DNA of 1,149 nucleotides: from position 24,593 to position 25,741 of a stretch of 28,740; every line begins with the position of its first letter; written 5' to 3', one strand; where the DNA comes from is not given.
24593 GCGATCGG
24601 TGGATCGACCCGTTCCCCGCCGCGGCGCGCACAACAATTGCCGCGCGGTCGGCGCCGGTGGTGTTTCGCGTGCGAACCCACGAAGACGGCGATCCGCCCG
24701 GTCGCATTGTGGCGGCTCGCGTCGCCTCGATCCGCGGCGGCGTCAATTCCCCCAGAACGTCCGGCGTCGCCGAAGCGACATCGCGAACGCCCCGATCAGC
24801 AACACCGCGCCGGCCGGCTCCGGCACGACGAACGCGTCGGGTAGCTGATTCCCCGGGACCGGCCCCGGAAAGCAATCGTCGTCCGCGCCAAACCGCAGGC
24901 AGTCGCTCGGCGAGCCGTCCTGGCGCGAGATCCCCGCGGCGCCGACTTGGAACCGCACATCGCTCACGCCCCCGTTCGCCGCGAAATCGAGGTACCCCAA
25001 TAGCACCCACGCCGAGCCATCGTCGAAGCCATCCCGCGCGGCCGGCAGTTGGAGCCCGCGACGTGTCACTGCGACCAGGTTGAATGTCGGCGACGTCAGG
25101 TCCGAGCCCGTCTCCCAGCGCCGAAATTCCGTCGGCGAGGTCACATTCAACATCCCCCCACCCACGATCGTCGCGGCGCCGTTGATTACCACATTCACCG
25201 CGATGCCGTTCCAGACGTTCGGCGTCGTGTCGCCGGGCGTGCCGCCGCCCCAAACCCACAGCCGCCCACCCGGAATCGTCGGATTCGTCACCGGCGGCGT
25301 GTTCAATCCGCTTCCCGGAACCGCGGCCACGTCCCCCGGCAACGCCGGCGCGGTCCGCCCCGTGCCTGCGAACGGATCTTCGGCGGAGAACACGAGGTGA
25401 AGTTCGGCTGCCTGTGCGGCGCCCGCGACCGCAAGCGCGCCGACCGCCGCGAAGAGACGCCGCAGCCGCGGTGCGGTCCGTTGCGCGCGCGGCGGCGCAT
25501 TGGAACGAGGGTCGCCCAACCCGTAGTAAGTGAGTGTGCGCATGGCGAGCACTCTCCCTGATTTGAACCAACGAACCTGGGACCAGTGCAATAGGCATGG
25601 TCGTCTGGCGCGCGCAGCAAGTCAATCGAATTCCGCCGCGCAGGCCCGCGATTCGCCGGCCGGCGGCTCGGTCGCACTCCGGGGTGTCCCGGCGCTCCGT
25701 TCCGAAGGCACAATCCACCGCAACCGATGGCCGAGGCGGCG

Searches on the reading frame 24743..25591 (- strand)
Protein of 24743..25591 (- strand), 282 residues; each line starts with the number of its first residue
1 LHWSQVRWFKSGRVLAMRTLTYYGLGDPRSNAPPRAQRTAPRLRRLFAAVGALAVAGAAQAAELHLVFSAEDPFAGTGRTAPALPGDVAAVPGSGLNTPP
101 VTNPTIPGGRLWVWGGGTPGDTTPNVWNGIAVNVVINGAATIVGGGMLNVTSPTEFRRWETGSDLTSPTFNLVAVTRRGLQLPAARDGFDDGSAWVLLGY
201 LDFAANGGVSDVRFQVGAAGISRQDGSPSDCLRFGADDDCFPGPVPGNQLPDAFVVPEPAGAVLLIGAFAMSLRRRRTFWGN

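Call 7: search_protein_families(library=pfam, proteins=[window:24743-25591:-], max_evalue=1)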
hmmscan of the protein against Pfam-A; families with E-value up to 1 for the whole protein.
window:24743-25591:- (282 aa): 0 families

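Call 8: search_protein_families(library=ncbifam, proteins=[window:24743-25591:-], max_evalue=1)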
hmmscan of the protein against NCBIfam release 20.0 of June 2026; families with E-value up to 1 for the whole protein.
window:24743-25591:- (282 aa): 1 family
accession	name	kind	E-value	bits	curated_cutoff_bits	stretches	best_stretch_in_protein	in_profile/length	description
TIGR02595.1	PEP_CTERM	domain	0.05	14.5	16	1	256-277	1-22/24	PEP-CTERM sorting domain-containing protein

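Call 56: find_homologous_proteins(query=window:24746-25543:-, max_evalue=0.001)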
Query window:24746-25543:- (266 aa): 9 proteins with E <= 0.001 among 8000 candidates.
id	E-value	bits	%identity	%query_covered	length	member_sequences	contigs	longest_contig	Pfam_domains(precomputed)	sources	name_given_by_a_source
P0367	2.4e-173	593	100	100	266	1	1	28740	-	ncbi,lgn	ncbi:MAG: hypothetical protein AB7Q17_11100 [Phycisphaerae bacterium]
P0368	3.5e-143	494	84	100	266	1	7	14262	-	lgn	-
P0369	8.5e-71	257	59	84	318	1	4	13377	-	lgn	-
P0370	7.1e-69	250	60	74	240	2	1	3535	-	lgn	-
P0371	2.4e-68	249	55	82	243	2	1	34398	-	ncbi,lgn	ncbi:MAG: hypothetical protein AB7Q17_09725 [Phycisphaerae bacterium]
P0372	7.4e-65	237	56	89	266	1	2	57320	-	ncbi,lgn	ncbi:MAG: hypothetical protein AB7Q17_04210 [Phycisphaerae bacterium]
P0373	1.0e-61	227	53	87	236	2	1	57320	-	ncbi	ncbi:MAG: hypothetical protein AB7Q17_04215 [Phycisphaerae bacterium]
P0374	6.2e-48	182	45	88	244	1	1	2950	-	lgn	-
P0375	7.3e-43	165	47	80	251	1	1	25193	-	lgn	-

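Call 59: find_encoding_contigs(protein=P0372, flank=10000, max_places=2)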
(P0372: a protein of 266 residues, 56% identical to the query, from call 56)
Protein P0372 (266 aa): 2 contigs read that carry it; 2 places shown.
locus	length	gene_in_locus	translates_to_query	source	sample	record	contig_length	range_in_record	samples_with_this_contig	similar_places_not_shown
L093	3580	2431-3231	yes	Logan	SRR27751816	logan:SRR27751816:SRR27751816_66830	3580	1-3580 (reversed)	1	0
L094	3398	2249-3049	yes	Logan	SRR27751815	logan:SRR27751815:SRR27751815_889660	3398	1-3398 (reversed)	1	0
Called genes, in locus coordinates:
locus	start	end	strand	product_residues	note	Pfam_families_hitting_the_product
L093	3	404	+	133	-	?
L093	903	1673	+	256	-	-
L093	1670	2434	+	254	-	-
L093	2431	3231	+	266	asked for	-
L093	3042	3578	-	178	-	?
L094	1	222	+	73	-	?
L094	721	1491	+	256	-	-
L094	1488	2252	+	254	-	-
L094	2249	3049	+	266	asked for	-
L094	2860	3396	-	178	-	?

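Call 60: find_encoding_contigs(protein=P0371, flank=10000, max_places=2)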
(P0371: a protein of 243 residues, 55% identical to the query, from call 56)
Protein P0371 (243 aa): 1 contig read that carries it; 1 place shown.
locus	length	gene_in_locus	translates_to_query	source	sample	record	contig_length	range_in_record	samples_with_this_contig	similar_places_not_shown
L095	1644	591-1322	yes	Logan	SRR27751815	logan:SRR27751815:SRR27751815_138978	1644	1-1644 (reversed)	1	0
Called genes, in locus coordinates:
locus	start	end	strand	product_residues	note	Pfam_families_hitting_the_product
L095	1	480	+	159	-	?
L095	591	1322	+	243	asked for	-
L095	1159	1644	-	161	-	?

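Call 64: predict_structure(alignment_id=A4)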
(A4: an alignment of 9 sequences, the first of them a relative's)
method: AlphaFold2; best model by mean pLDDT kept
length: 266 residues; sequences in the alignment: 9
mean_pLDDT: 70.3   pTM: 0.66
mean pLDDT of the five models: 70.3, 68.3, 67.4, 65.2, 62.8
residues with pLDDT >= 90: 25; 70-90: 132; 50-70: 49; < 50: 60
segments of 3 or more residues with pLDDT < 50: 1-3, 7-11, 13-15, 17-30, 32-42, 135-151, 159-161, 264-266
pLDDT, mean of each block of 10 residues (from residue 1): 44 46 45 46 73 91 75 71 90 87 78 80 85 48 42 53 71 83 87 88 78 85 78 87 65 66 49
secondary structure, 60 per line:
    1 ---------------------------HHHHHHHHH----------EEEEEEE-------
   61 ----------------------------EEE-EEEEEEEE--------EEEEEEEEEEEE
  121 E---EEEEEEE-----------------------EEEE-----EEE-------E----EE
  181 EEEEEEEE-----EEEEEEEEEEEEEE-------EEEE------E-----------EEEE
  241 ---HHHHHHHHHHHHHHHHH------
elements in order: H28-36 E47-53 E89-91 E93-100 E109-121 E125-131 E155-158 E164-166 E179-188 E194-207 E215-218 E237-240 H244-260

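Call 67: fold_search(model_id=the predicted structure, library=pdb)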
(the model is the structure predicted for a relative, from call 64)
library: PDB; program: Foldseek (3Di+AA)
matches with E <= 10: 1339; with E <= 0.001: 0
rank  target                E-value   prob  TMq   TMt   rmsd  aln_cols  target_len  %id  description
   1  8b6l_E                1.3e-02  0.87  0.23  0.35  14.9       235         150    9  Subtomogram average of the human Sec61-TRAP-OSTA-translocon (released 2022-12-07)
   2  9ifr                  1.3e-02  0.91  0.24  0.43   8.5       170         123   10  CLIPPER domain from the Gram-negative fibrillar adhesin "B9T28_05395 (released 2025-11-26)
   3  8rjc_5                2.8e-02  0.80  0.27  0.37  14.8       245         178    9  Structure of the rabbit 80S ribosome stalled on a 2-TMD rhodopsin intermediate in complex with Sec61-TRAP, open confor (released 2024-01-24)
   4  8yjb_G                2.8e-02  0.77  0.24  0.09  10.6       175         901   10  Cryo-EM structure of the human DSS1-INTAC complex (released 2025-03-05)
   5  7wwo_A                3.6e-02  0.44  0.21  0.32  12.6       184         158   13  Dimer form of hypothetical protein TTHA1873 from Thermus thermophilus (released 2022-03-09)
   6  7wwn                  4.0e-02  0.47  0.22  0.33  12.5       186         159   11  Structure of hypothetical protein TTHA1873 from Thermus thermophilus with Potassium mercuric iodide (released 2022-04-06)
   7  6v7g                  4.0e-02  0.08  0.08  0.07  15.3       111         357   12  Binding of Benzoic Acid and Anions Within the Cupin Domains of the Vicillin Protein Canavalin from Jack Bean (canavalia  (released 2020-02-19)
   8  7cun_G                5.5e-02  0.57  0.24  0.08  12.4       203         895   12  The structure of human Integrator-PP2A complex (released 2020-11-25)
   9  8rc4_g                6.9e-02  0.95  0.31  0.11   6.3       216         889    8  Structure of Integrator-PP2A complex (released 2024-02-07)
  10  8b5l_q                7.2e-02  0.69  0.25  0.37  15.3       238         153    8  Cryo-EM structure of ribosome-Sec61-TRAP (TRanslocon Associated Protein) translocon complex (released 2023-03-01)
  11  3lso_A                7.6e-02  0.38  0.24  0.16  12.1       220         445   10  Crystal structure of Putative membrane anchored protein from Corynebacterium diphtheriae (released 2010-02-23)
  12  4mdr_A                7.6e-02  0.16  0.15  0.16  13.3       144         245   10  Crystal structure of adaptor protein complex 4 (AP-4) mu4 subunit C-terminal domain D190A mutant, in complex with a so (released 2014-03-12)
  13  8k2n_B                8.0e-02  0.18  0.19  0.11  12.4       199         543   12  Crystal structure of Group 4 Monosaccharide-releasing beta-N-acetylgalactosaminidase NgaLy from Lacticaseibacillus yic (released 2024-04-24)
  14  3l81_A                8.9e-02  0.20  0.17  0.18  13.2       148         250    9  Crystal structure of adaptor protein complex 4 (AP-4) mu4 subunit C-terminal domain, in complex with a sorting peptide (released 2010-06-02)
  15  6v7j_A                8.9e-02  0.06  0.09  0.07  14.8       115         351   10  The C2221 crystal form of canavalin at 173 K (released 2020-02-19)
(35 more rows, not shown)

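Call 76: search_solved_structures(query=A4, max_evalue=10, show_alignments=3)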
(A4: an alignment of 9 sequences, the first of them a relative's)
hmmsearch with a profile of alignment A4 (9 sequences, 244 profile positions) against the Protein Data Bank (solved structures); distinct sequences matched with E-value up to 10: 8.
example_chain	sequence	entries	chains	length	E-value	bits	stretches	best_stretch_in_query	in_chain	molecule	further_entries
4lr3_A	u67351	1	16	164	0.19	14.2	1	149-191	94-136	protein YfbU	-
1wpb_A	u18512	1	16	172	0.2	14.1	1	149-191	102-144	hypothetical protein yfbU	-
6tmh_A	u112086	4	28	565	0.67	12.4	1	172-220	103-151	ATP synthase subunit alpha,subunit alpha | ATP synthase subunit alpha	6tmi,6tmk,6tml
3zpc_A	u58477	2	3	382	0.99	11.8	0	75-114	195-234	RIBOFLAVIN BIOSYNTHESIS PROTEIN RIBD | RIBD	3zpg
1r6k_A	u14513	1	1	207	1.1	11.6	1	138-202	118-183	HPV11 REGULATORY PROTEIN E2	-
1r6n_A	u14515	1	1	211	1.1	11.6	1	138-202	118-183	HPV11 REGULATORY PROTEIN E2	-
5bnq_A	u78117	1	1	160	1.7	11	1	88-154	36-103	Tumor necrosis factor ligand superfamily member 11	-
3urf_A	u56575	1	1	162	1.8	11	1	88-154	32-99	Tumor necrosis factor ligand superfamily member 11, soluble form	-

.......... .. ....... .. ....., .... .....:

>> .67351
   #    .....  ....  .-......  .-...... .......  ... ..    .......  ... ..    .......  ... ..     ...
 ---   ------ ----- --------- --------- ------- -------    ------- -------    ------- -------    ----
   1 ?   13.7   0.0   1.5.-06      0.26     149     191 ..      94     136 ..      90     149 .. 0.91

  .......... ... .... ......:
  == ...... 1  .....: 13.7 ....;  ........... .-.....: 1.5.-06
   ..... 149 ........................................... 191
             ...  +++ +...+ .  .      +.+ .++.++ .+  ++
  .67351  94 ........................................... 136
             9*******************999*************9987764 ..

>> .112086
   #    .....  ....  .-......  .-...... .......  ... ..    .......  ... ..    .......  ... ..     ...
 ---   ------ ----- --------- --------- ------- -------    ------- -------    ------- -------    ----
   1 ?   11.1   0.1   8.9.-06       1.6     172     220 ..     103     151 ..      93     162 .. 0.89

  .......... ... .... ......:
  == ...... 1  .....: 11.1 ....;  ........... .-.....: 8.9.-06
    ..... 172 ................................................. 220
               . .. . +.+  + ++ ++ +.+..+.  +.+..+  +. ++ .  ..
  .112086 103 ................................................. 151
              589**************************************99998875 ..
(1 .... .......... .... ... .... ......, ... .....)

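Call 77: find_encoding_contigs(protein=P0368, flank=10000, max_places=4)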
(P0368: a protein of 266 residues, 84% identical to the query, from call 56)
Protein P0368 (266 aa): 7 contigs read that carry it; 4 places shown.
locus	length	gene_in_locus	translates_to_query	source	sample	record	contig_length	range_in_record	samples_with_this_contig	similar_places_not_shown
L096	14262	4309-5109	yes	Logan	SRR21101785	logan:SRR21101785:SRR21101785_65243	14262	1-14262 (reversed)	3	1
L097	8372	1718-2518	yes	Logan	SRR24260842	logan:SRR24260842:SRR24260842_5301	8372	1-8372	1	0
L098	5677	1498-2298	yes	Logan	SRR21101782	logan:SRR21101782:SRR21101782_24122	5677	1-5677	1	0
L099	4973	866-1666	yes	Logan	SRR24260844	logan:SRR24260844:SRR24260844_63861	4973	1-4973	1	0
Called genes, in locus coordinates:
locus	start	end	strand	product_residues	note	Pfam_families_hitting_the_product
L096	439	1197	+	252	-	PF02397:Bac_transf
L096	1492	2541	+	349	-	-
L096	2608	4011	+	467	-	PF00144:Beta-lactamase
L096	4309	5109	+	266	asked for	-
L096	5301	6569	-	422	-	PF11949:DUF3466 (faint), PF00404:Dockerin_1 (weak)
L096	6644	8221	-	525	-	PF13517:FG-GAP_3 (weak)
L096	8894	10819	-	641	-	PF01553:Acyltransferase, PF19576:Acyltransf_2, PF13444:Acetyltransf_5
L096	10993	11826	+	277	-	PF01509:TruB_N, PF16198:TruB_C_2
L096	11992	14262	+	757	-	?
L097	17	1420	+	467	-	PF00144:Beta-lactamase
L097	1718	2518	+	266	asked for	-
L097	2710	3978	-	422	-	PF11949:DUF3466 (faint), PF00404:Dockerin_1 (weak)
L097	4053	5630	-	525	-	PF13517:FG-GAP_3 (weak)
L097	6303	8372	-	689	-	?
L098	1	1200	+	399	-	?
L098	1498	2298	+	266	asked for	-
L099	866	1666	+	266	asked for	-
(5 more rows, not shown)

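Call 78: find_encoding_contigs(protein=P0375, flank=10000, max_places=3)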
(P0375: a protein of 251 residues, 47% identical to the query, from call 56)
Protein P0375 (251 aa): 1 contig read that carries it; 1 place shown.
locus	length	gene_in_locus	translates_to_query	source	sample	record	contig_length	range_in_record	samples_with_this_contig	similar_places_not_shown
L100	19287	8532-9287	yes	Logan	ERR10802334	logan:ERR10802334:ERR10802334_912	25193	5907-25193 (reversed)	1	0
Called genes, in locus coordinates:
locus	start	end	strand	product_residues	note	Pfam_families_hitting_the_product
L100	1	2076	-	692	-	?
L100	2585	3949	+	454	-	-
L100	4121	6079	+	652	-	PF16177:ACAS_N, PF00501:AMP-binding, PF13193:AMP-binding_C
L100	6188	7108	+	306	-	PF04085:MreC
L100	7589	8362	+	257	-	-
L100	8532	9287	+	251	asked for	-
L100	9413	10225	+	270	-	-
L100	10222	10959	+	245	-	-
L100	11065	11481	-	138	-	-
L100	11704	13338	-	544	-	PF13583:Reprolysin_4, PF13688:Reprolysin_5, PF13582:Reprolysin_3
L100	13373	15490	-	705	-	-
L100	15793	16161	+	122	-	-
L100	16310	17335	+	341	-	PF02746:MR_MLE_N, PF13378:MR_MLE_C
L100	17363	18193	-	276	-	PF02621:VitK2_biosynth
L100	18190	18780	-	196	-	PF01596:Methyltransf_3, PF13578:Methyltransf_24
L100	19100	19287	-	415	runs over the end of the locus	PF00291:PALP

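Call 79: find_encoding_contigs(protein=P0369, flank=10000, max_places=3)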
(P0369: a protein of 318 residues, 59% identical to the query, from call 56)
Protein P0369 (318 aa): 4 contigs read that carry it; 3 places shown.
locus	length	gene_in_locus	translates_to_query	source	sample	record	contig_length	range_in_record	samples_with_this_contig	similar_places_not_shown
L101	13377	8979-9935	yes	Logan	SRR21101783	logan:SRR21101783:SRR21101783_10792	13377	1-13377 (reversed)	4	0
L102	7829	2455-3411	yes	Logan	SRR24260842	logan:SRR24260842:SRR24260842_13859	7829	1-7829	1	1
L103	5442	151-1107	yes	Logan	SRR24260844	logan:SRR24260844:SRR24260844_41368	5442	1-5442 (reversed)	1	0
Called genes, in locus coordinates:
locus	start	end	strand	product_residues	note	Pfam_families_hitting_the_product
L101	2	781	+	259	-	?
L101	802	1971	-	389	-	PF01784:DUF34_NIF3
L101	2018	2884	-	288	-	PF01063:Aminotran_4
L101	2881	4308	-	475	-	PF04715: (weak), PF00425:Chorismate_bind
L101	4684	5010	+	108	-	-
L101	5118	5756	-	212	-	-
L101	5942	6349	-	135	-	PF22636:FlK, PF03061:4HBT (weak)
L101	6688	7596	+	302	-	-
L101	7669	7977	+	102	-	PF07719:TPR_2 (weak), PF14559:TPR_19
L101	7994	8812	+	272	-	PF01113:DapB_N, PF05173:DapB_C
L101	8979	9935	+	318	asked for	-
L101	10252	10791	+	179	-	-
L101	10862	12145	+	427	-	PF00278:Orn_DAP_Arg_deC, PF02784:Orn_Arg_deC_N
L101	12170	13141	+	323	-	PF06574:FAD_syn, PF01467:CTP_transf_like (weak), PF01687:Flavokinase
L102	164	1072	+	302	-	-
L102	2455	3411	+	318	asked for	-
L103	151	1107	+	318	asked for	-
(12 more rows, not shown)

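Call 84: search_protein_families(library=pfam, alignment_id=A6, max_evalue=10)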
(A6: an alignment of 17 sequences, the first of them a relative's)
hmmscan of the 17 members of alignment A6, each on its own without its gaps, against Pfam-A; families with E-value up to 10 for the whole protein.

A. member 1, P0367 (266 aa): 0 families

B. families by the number of members that match (of 17 scanned): 4 families
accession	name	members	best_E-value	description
PF07589.16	PEP-CTERM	8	3e-05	PEP-CTERM motif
PF03903.18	Phage_T4_gp36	1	0.0053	Phage T4 tail fibre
PF00404.24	Dockerin_1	1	0.047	Dockerin type I domain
PF00746.26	Gram_pos_anchor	1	0.16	LPXTG cell wall anchor motif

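Call 88: find_related_loci(query=A4, collection=metagenome_contigs, flank=10000)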
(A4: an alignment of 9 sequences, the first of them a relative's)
Query A4 (266 aa) in metagenome_contigs; peptide patterns used: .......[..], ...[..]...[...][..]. (x = any residue, [..] = any of these).
171 stretches matched a pattern; 2 encode a relative of the query (tblastn E <= 1e-3); 2 distinct loci.
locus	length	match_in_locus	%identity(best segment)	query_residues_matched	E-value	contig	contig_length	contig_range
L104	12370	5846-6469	35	84-260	3e-14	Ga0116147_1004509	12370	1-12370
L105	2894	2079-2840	27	26-260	6e-6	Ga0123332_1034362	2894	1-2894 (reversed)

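Call 91: search_protein_families(library=pfam, proteins=[L104:1101-4241:+, L104:4294-4938:+, L104:9064-9951:+, L100:13373-15490:-], max_evalue=0.01)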
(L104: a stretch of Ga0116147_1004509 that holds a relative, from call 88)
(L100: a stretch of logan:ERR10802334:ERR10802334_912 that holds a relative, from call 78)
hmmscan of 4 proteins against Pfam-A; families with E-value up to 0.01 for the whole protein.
L104:1101-4241:+ (1047 aa): 2 families
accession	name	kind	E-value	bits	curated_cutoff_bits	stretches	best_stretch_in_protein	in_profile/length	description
PF03403.19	PAF-AH_p_II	-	1.1e-05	24.6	20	1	302-332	101-131/372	Platelet-activating factor acetylhydrolase, isoform II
PF12740.14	PETase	-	0.00021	21.2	28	1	278-384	33-139/263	PET hydrolase-like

L104:4294-4938:+ (215 aa): 0 families

L104:9064-9951:+ (296 aa): 0 families

L100:13373-15490:- (705 aa): 0 families

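Call 97: search_solved_structures(query=A6, max_evalue=10)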
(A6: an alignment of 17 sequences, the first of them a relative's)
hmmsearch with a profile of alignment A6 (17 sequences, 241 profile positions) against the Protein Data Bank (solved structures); distinct sequences matched with E-value up to 10: 5.
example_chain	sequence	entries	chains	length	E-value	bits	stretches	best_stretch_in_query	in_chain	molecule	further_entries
4lr3_A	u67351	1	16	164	0.14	14.9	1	150-193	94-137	protein YfbU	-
1wpb_A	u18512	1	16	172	0.15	14.8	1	150-193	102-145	hypothetical protein yfbU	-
3v4y_B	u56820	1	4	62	0.89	12.3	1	164-209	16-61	Nuclear inhibitor of protein phosphatase 1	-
1r6n_A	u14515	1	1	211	1.7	11.4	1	139-204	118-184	HPV11 REGULATORY PROTEIN E2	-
1r6k_A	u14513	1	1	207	1.7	11.3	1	139-203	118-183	HPV11 REGULATORY PROTEIN E2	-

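Call 99: find_encoding_contigs(protein=P0374, flank=10000, max_places=3)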
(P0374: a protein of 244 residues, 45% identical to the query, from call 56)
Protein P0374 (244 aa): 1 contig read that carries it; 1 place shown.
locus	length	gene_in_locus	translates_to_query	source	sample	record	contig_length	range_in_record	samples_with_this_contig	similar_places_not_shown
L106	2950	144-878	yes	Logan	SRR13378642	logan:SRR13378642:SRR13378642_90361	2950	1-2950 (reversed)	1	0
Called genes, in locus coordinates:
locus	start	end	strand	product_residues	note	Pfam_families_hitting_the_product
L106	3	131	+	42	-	?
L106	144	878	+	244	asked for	-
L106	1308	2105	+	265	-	-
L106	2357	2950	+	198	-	?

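Call 100: find_encoding_contigs(protein=P0370, flank=10000, max_places=3)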
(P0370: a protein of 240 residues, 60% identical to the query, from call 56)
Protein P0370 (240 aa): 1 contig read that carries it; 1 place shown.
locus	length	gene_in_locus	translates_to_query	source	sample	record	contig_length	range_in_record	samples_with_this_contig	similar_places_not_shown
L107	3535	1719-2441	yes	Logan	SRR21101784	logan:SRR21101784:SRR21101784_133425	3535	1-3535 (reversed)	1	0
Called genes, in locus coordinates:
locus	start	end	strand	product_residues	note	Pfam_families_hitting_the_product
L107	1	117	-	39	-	?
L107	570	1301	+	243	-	-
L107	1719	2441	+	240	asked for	-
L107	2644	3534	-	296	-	?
